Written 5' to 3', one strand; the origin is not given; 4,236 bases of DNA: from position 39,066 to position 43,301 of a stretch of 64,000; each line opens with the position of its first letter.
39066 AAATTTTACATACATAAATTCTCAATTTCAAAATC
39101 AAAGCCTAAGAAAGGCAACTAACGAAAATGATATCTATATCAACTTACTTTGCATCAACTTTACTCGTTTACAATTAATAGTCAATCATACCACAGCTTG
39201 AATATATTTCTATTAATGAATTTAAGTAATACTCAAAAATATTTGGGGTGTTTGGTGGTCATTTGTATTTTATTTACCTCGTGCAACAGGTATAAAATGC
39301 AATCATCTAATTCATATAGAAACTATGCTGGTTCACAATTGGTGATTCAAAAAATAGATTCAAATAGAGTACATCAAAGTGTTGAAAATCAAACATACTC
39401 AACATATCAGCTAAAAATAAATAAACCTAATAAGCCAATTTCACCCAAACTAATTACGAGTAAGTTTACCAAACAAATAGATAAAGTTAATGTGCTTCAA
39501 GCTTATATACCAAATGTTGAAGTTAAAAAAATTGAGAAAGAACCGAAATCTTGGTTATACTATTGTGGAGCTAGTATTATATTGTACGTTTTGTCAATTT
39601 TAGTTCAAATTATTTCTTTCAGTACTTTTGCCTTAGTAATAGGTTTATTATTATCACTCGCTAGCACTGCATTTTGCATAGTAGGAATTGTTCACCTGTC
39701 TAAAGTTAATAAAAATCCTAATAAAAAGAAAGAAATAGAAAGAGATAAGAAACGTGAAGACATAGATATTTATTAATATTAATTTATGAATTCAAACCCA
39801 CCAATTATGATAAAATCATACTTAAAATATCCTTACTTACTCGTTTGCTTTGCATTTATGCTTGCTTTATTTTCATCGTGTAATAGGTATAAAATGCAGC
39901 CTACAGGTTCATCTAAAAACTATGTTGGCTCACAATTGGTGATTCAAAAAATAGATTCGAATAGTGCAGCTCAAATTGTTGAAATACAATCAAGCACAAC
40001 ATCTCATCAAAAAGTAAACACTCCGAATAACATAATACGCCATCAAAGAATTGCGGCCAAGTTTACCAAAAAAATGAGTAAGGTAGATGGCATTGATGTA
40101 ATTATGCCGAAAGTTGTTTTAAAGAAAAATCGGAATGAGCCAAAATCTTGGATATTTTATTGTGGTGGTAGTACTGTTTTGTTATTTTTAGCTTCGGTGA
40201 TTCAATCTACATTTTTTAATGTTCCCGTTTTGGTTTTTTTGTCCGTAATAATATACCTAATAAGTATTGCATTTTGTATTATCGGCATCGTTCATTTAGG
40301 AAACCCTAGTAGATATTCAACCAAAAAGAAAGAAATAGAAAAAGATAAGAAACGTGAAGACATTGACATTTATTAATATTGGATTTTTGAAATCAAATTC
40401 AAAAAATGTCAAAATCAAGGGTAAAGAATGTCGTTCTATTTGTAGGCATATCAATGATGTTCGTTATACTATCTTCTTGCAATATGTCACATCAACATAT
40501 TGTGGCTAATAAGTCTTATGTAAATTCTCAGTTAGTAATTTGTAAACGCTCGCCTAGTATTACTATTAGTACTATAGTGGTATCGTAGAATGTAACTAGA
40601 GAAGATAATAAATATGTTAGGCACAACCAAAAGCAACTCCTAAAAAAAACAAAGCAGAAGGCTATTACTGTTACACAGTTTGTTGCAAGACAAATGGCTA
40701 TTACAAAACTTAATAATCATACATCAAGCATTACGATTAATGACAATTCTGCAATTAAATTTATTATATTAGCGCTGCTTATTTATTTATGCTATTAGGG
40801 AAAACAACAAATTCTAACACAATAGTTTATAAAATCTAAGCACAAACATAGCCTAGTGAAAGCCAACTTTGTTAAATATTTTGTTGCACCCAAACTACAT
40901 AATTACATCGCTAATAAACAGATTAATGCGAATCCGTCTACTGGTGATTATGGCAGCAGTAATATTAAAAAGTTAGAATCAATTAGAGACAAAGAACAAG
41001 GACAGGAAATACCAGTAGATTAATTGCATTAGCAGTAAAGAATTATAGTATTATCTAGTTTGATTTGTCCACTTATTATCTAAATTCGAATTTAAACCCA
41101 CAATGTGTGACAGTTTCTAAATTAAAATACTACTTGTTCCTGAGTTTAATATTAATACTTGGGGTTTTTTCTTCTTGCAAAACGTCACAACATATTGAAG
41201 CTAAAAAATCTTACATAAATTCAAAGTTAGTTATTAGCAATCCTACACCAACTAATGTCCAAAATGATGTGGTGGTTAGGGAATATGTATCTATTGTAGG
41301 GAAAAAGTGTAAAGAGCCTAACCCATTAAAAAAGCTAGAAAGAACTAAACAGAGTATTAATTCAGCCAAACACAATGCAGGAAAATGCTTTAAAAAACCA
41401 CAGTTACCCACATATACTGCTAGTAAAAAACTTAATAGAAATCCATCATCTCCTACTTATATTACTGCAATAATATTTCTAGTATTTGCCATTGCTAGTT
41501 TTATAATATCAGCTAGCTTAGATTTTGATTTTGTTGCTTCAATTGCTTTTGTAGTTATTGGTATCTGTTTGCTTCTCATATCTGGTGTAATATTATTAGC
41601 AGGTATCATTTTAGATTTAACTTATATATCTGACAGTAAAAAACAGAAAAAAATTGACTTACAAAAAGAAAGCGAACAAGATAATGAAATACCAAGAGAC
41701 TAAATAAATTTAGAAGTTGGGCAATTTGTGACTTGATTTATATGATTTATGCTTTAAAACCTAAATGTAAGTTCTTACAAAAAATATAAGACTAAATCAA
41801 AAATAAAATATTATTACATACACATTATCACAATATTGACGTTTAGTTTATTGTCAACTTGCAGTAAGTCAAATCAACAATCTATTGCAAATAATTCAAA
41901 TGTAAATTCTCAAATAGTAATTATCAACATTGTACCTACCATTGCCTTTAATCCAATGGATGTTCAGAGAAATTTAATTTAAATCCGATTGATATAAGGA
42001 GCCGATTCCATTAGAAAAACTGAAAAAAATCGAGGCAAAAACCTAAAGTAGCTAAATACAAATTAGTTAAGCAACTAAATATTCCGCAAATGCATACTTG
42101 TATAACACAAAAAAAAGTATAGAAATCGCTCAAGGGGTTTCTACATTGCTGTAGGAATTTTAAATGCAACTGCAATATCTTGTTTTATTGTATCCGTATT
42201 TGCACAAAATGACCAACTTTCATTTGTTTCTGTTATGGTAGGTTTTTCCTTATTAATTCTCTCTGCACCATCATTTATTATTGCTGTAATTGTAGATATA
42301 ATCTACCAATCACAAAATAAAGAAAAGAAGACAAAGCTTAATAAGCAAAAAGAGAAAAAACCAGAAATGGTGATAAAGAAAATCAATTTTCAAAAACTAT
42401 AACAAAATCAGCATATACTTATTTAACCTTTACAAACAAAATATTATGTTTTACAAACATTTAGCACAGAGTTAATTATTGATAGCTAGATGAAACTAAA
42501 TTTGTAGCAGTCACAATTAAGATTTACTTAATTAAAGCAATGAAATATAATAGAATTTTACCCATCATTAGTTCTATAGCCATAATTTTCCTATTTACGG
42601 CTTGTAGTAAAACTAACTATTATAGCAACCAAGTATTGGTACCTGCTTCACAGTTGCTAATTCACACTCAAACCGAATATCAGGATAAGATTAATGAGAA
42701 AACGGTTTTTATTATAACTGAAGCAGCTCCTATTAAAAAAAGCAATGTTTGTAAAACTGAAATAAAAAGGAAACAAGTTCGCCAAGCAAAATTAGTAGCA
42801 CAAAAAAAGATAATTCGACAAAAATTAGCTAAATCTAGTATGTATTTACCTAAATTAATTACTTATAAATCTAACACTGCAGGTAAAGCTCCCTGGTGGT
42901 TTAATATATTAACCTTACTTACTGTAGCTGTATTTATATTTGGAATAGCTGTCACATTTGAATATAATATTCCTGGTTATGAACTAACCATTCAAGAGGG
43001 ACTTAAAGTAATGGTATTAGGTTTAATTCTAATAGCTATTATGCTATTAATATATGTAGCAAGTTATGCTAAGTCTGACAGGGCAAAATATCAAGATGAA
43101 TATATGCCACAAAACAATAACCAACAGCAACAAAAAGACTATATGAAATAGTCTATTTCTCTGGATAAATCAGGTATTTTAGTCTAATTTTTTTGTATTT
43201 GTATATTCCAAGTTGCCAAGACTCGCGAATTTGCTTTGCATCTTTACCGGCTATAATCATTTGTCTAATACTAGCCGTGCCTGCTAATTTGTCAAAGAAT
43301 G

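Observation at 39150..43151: Tandem array of a rapidly diversifying lipoprotein/two-TM paralog family next to groEL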

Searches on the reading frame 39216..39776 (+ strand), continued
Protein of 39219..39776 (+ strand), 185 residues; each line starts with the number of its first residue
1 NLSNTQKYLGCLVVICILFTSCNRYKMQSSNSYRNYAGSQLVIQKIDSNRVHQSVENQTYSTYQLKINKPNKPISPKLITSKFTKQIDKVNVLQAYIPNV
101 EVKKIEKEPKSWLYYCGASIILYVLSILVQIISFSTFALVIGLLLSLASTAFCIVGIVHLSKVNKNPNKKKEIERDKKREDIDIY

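Call 74: find_encoding_contigs(protein=P0004, flank=10000, max_places=10)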
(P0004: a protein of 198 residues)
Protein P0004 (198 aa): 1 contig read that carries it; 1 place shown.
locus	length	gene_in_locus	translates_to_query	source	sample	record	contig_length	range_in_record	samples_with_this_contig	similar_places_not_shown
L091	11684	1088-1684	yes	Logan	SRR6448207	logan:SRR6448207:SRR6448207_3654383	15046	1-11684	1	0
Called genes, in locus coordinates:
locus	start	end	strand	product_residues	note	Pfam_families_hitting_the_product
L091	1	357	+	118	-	?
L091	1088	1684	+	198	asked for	-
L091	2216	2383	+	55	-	-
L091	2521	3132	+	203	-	-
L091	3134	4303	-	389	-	PF07075:NamZ_N, PF20732:NamZ_C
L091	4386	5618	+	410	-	PF12704:MacB_PCD (weak), PF02687:FtsX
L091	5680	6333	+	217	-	PF00440:TetR_N (weak)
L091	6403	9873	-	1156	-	PF00873:ACR_tran, PF03176:MMPL (weak)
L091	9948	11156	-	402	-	PF25917:BSH_RND, PF25973:BSH_CzcB, PF25893:HH_CzcB, PF25967:RND-MFP_C (weak), PF25989:YknX_C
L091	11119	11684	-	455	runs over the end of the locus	PF02321:OEP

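Call 84: fold_search(model_id=the predicted structure, library=pdb)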
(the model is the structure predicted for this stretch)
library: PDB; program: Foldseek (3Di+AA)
matches with E <= 10: 64; with E <= 0.001: 0
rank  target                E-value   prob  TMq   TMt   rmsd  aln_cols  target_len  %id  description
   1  7q21_K                9.8e-01  0.87  0.28  0.76   1.8        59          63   15  III2-IV2 respiratory supercomplex from Corynebacterium glutamicum (released 2022-02-02)
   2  8i6v_C                1.3e+00  0.82  0.28  0.48   2.0        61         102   11  Cryo-EM structure of the polyphosphate polymerase VTC complex(Vtc4/Vtc3/Vtc1) (released 2023-03-01)
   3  7p3r_A                1.4e+00  0.63  0.29  0.18   3.7        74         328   19  Helical structure of the toxin MakA from Vibrio cholera (released 2022-02-23)
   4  9umg_B                1.6e+00  0.84  0.30  0.57   1.9        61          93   11  Cryo-EM structure of VTC complex(Vtc5/Vtc4/Vtc3/Vtc1) (released 2026-01-21)
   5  6w1s_D                2.0e+00  0.14  0.30  0.34  24.4       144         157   17  Atomic model of the mammalian Mediator complex (released 2021-03-10)
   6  7a0g_AAA              2.2e+00  0.13  0.20  0.12   7.8        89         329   15  Structure of the SmhB pore of the tripartite alpha-pore forming toxin, Smh, from Serratia marcescens. (released 2021-03-31)
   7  9nyf_A                2.3e+00  0.44  0.24  0.15   3.3        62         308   16  Cryo-EM structure of the glycosyltransferase GtrB (tetramer volume) (released 2025-12-17)
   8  8j2f_A                2.3e+00  0.15  0.22  0.13   5.4        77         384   13  Human neutral shpingomyelinase (released 2023-12-06)
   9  7a0g_EEE              2.3e+00  0.12  0.19  0.13   7.0        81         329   16  Structure of the SmhB pore of the tripartite alpha-pore forming toxin, Smh, from Serratia marcescens. (released 2021-03-31)
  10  9nyc_A                2.8e+00  0.51  0.26  0.16   2.2        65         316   14  Cryo-EM structure of the glycosyltransferase GtrB in the substrate-bound state (released 2025-12-17)
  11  7a0g_DDD              3.7e+00  0.38  0.29  0.18   3.4        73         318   18  Structure of the SmhB pore of the tripartite alpha-pore forming toxin, Smh, from Serratia marcescens. (released 2021-03-31)
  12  4afl_F                4.2e+00  0.28  0.31  0.55   3.6        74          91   12  The crystal structure of the ING4 dimerization domain reveals the functional organization of the ING family of chromat (released 2012-02-22)
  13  3jag_h                4.2e+00  0.15  0.26  0.35   4.2        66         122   14  Structure of a mammalian ribosomal termination complex with ABCE1, eRF1(AAQ), and the UAA stop codon (released 2015-08-12)
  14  9i6f_C                4.2e+00  0.09  0.21  0.16   6.4        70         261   17  Cryo-EM structure of HIGD2A bound complex IV (released 2025-12-03)
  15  8ugh_4C               4.5e+00  0.09  0.21  0.16   6.3        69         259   17  In-situ structure of typeA supercomplex with lipids in respiratory chain (composite) (released 2024-06-19)
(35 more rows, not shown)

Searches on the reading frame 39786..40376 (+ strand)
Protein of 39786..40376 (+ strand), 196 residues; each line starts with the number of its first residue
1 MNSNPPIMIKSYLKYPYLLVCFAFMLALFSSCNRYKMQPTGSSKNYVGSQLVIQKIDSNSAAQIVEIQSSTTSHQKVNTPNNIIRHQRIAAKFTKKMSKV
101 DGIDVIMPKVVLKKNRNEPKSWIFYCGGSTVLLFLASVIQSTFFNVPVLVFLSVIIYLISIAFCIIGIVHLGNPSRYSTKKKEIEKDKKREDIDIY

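Call 4: search_protein_families(library=pfam, proteins=[window:39786-40376:+], max_evalue=10)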
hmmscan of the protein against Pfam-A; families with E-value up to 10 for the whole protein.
window:39786-40376:+ (196 aa): 2 families
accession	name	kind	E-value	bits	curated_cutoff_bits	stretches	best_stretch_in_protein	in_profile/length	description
PF04647.20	AgrB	-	0.0092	15.8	23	1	125-188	76-142/185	Accessory gene regulator B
PF06398.17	Pex24p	-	0.031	13.7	26.8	1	139-187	49-98/358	Integral peroxisomal membrane peroxin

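Call 5: search_protein_families(library=ncbifam, proteins=[window:39786-40376:+], max_evalue=10)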
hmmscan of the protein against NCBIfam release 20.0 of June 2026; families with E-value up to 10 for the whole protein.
window:39786-40376:+ (196 aa): 1 family
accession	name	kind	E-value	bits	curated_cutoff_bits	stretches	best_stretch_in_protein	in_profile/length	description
TIGR01218.1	Gpos_tandem_5TM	subfamily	0.0058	16.4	35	1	93-187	41-134/208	tandem five-TM protein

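Call 8: find_homologous_proteins(query=window:39786-40376:+, max_evalue=0.01)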
Query window:39786-40376:+ (196 aa): 2 proteins with E <= 0.01 among 113 candidates.
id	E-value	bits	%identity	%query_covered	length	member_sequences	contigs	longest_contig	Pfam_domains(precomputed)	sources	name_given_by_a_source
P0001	4.2e-118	409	100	96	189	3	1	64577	-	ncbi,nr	ncbi:MAG: hypothetical protein SGJ04_03620 [Bacteroidota bacterium]|nr:hypothetical protein [Bactero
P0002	8.7e-39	151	50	82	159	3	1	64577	-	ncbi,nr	ncbi:MAG: hypothetical protein SGJ04_03615 [Bacteroidota bacterium]|nr:hypothetical protein [Bactero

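Call 9: find_encoding_contigs(protein=window:39786-40376:+, flank=10000, max_places=10)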
Protein window:39786-40376:+ (196 aa): 1 contig read that carries it; 1 place shown.
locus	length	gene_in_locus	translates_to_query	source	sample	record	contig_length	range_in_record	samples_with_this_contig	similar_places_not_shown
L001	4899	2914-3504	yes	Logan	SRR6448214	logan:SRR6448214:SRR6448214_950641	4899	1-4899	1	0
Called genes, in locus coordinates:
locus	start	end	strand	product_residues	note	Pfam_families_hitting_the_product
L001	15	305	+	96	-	PF00166:Cpn10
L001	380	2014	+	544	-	PF00118:Cpn60_TCP1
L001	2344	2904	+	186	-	-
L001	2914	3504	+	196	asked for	-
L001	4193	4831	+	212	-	-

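Call 44: search_protein_families(library=phrogs, proteins=[window:39807-40373:+], max_evalue=1)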
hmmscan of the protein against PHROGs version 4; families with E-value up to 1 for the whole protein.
window:39807-40373:+ (189 aa): 3 families
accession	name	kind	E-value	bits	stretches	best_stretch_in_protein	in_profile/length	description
phrog_1486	-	moron, auxiliary metabolic gene and host takeover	0.058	14.6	1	131-173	79-121/130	membrane protein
phrog_21248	-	unknown function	0.065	14.8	1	121-187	21-90/98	-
phrog_37924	-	unknown function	0.18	12.9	1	123-168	7-50/69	-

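Call 45: search_protein_families(library=padloc, proteins=[window:39807-40373:+], max_evalue=1)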
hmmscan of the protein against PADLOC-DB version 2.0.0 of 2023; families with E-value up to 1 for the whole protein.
window:39807-40373:+ (189 aa): 0 families

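Call 71: list_cluster_members(proteins=[P0001, P0004, P0003, P0008, P0006, P0007])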
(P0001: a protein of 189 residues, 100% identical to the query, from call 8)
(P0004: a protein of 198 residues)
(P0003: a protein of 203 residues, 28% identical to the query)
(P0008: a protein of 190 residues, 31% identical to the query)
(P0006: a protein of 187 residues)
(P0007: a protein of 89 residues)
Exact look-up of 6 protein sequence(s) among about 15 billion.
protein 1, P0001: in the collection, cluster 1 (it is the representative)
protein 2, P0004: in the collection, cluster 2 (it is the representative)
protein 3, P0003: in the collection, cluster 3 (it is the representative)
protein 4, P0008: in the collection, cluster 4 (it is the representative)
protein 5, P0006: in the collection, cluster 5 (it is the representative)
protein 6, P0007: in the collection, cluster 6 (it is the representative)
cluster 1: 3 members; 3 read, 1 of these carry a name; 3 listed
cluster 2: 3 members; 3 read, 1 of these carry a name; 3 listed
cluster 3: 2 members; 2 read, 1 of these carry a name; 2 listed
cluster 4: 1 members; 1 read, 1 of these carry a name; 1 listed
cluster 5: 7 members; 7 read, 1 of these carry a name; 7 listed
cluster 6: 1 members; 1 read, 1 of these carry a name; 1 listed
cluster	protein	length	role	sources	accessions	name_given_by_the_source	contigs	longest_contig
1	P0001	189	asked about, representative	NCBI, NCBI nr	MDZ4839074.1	MAG: hypothetical protein SGJ04_03620 [Bacteroidota bacterium] | hypothetical protein [Bacteroidota bacterium]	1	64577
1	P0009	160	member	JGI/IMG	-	-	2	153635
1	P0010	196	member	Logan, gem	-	-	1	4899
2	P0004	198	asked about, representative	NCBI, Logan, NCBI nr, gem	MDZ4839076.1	MAG: hypothetical protein SGJ04_03630 [Bacteroidota bacterium] | hypothetical protein [Bacteroidota bacterium]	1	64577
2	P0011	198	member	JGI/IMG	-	-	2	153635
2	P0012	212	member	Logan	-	-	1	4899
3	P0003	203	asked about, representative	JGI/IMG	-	-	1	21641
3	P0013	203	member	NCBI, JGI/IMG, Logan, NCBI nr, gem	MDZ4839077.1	MAG: hypothetical protein SGJ04_03635 [Bacteroidota bacterium] | hypothetical protein [Bacteroidota bacterium]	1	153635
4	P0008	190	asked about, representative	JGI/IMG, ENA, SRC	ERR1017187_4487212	hypothetical protein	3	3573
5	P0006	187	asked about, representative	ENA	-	-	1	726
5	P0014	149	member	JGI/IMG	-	hypothetical protein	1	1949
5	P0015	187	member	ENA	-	-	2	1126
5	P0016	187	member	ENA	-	-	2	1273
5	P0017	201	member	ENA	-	-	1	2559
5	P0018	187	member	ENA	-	-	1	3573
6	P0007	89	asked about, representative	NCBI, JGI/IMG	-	bacteriorhodopsin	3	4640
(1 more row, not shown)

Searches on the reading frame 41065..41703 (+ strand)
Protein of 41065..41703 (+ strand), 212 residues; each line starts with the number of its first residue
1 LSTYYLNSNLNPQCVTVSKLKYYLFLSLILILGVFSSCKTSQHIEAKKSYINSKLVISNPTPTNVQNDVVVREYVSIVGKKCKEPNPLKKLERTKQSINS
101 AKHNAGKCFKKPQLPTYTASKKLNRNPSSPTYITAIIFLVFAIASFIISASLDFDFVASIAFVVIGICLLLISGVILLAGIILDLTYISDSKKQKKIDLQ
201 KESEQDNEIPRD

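Call 4: search_protein_families(library=pfam, proteins=[window:41065-41703:+], max_evalue=10)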
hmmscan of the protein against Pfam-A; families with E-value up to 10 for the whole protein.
window:41065-41703:+ (212 aa): 6 families
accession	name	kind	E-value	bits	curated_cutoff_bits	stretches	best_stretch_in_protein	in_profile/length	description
PF20990.2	DUF2207_C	-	0.0093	16.1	33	1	89-178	98-183/247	Predicted membrane protein (DUF2207) C-terminal domain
PF20563.3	DUF6773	-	0.12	12.6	27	1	132-203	93-161/163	Family of unknown function (DUF6773)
PF13903.11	Claudin_2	-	0.32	11.2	29.1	1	132-202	92-157/192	PMP-22/EMP/MP20/Claudin tight junction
PF07332.16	Phage_holin_3_6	-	0.41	11.1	28.4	1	135-181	50-91/116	Putative Actinobacterial Holin-X, holin superfamily III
PF10112.14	Halogen_Hydrol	-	0.68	10.3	29.8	1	135-187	5-46/191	5-bromo-4-chloroindolyl phosphate hydrolysis protein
PF06749.17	DUF1218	-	2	9.3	25.3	1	124-152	24-52/95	Protein of unknown function (DUF1218)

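Call 5: search_protein_families(library=ncbifam, proteins=[window:41065-41703:+], max_evalue=10)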
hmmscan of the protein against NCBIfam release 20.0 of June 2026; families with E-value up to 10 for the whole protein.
window:41065-41703:+ (212 aa): 8 families
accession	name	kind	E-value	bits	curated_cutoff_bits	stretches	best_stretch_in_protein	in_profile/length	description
NF045996.1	MAG0920_fam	subfamily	0.0056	16.1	43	1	133-209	67-146/232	MAG0920 family protein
NF005922.0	PRK07928.1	equivalog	0.0068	16.8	155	1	96-172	31-103/119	NADH-quinone oxidoreductase subunit A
NF007887.0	PRK10591.2-1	equivalog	0.012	15.6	144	1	135-200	29-95/101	hypothetical protein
NF047336.1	conj_memb_RcgA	subfamily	0.016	13.7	325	1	147-203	323-380/537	RcgA family putative transporter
NF049862.1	SSA_2305_Nterm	subfamily_domain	0.05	14.1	45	1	136-179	30-73/90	SSA_2305 family type IV pilus system protein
NF045993.1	MAG0130_MAG3770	subfamily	2.8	7.9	85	1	118-189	10-79/140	MAG0130/MAG3770 family membrane protein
NF033218.1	anchor_AmaP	equivalog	3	7.6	55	0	136-202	14-83/166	alkaline shock response membrane anchor protein AmaP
NF041882.1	PA3371_fam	equivalog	6.7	7.8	50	1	134-172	4-43/60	PA3371 family protein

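Call 44: search_protein_families(library=phrogs, proteins=[window:41107-41700:+], max_evalue=1)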
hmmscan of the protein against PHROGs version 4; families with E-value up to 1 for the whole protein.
window:41107-41700:+ (198 aa): 6 families
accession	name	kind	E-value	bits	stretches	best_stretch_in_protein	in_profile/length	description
phrog_944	-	moron, auxiliary metabolic gene and host takeover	0.004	17.9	1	119-190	129-202/235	membrane protein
phrog_2203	-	moron, auxiliary metabolic gene and host takeover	0.04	15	1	116-191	81-155/166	membrane protein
phrog_34488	-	unknown function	0.041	14.9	1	121-168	16-63/66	-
phrog_37621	-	unknown function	0.05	15.1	1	118-190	29-95/113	-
phrog_14705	-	moron, auxiliary metabolic gene and host takeover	0.1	13.9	1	122-164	9-51/125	membrane protein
phrog_23431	-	unknown function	0.24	12.3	0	23-41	30-48/59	-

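Call 45: search_protein_families(library=padloc, proteins=[window:41107-41700:+], max_evalue=1)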
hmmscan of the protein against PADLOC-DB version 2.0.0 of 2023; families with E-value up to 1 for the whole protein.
window:41107-41700:+ (198 aa): 0 families

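Call 49: find_related_loci(query=window:41107-41700:+, collection=viral_contigs, flank=10000)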
Query window:41107-41700:+ (198 aa) in viral_contigs; peptide patterns used: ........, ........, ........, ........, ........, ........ (x = any residue, [..] = any of these).
6 stretches matched a pattern, but none encodes a relative of the query by tblastn (E <= 1e-3).

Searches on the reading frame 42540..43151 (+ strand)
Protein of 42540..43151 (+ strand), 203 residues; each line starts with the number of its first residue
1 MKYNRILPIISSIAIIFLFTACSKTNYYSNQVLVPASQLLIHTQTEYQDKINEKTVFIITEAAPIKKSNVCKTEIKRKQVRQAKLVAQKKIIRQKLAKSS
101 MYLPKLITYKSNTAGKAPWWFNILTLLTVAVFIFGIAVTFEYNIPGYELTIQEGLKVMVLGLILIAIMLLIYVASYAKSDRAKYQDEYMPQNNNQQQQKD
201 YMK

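Call 4: search_protein_families(library=pfam, proteins=[window:42540-43151:+], max_evalue=10)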
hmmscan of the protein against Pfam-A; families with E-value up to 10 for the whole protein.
window:42540-43151:+ (203 aa): 4 families
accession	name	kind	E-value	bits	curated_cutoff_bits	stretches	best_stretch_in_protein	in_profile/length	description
PF13346.12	ABC2_membrane_5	-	0.0067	16.4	25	1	123-179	148-200/205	ABC-2 family transporter protein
PF24003.1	DUF7319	-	0.17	11.8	27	1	122-188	119-182/205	Domain of unknown function (DUF7319)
PF05656.20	DUF805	-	0.56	11.1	25.7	1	114-172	8-62/111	Protein of unknown function (DUF805)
PF07584.16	BatA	-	0.98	10.3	25.9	1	98-137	35-75/77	Aerotolerance regulator N-terminal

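Call 5: search_protein_families(library=ncbifam, proteins=[window:42540-43151:+], max_evalue=10)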
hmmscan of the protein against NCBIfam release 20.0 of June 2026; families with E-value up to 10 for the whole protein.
window:42540-43151:+ (203 aa): 2 families
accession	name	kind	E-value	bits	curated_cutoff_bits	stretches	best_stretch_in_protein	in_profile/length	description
TIGR04313.1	aro_clust_Mycop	subfamily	0.0079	15.9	40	1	1-113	1-110/296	aromatic motif membrane protein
NF046005.2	near_gluc_PtsG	equivalog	0.36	11.1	45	1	158-194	8-45/85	MPN207a family PTS transporter accessory protein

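Call 24: find_encoding_contigs(protein=window:42540-43151:+, flank=10000, max_places=10)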
Protein window:42540-43151:+ (203 aa): 1 contig read that carries it; 1 place shown.
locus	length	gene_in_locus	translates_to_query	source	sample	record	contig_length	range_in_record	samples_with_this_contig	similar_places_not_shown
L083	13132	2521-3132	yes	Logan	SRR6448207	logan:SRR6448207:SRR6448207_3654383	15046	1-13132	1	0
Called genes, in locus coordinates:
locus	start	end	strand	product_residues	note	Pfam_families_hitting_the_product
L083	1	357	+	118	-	?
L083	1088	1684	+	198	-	-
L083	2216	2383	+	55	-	-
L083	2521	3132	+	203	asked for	-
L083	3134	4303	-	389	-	PF07075:NamZ_N, PF20732:NamZ_C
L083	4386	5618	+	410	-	PF12704:MacB_PCD (weak), PF02687:FtsX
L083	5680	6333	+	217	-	PF00440:TetR_N (weak)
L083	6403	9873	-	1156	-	PF00873:ACR_tran, PF03176:MMPL (weak)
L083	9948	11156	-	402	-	PF25917:BSH_RND, PF25973:BSH_CzcB, PF25893:HH_CzcB, PF25967:RND-MFP_C (weak), PF25989:YknX_C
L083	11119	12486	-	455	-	PF02321:OEP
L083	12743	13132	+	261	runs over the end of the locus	PF01975:SurE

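Call 44: search_protein_families(library=phrogs, proteins=[window:42540-43148:+], max_evalue=1)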
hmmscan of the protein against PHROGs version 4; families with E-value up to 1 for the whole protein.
window:42540-43148:+ (203 aa): 6 families
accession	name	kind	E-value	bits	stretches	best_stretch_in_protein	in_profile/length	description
phrog_30855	-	unknown function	0.0045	17.6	1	43-136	13-100/186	-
phrog_3671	-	unknown function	0.049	14.8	1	161-194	14-45/87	-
phrog_33328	-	unknown function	0.19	12.7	1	69-98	26-55/64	-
phrog_32198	-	unknown function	0.22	12.4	1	94-149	12-66/74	-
phrog_20758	-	unknown function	0.27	12.4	0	113-138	29-54/109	-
phrog_9078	-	unknown function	0.4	11.5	0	5-26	3-24/115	-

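Call 45: search_protein_families(library=padloc, proteins=[window:42540-43148:+], max_evalue=1)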
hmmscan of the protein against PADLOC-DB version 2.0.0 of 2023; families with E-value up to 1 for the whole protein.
window:42540-43148:+ (203 aa): 0 families

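Call 50: find_related_loci(query=window:42540-43148:+, collection=viral_contigs, flank=10000)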
Query window:42540-43148:+ (203 aa) in viral_contigs; peptide patterns used: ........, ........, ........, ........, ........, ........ (x = any residue, [..] = any of these).
23 stretches matched a pattern, but none encodes a relative of the query by tblastn (E <= 1e-3).

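Call 65: predict_structure(alignment_id=A9)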
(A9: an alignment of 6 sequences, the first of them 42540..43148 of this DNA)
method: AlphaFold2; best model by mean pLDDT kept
length: 203 residues; sequences in the alignment: 6
mean_pLDDT: 51.8   pTM: 0.30
mean pLDDT of the five models: 51.8, 51.8, 50.7, 49.9, 45.6
residues with pLDDT >= 90: 0; 70-90: 43; 50-70: 63; < 50: 97
segments of 3 or more residues with pLDDT < 50: 24-115
pLDDT, mean of each block of 10 residues (from residue 1): 58 66 44 35 30 31 29 35 42 39 38 51 73 71 59 76 79 72 56 52 47
secondary structure, 60 per line:
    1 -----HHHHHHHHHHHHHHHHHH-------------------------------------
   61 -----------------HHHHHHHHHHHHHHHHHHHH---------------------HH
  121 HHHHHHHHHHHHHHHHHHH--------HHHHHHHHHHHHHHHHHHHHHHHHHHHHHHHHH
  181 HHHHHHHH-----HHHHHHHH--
elements in order: H6-23 H78-97 H119-139 H148-188 H194-201
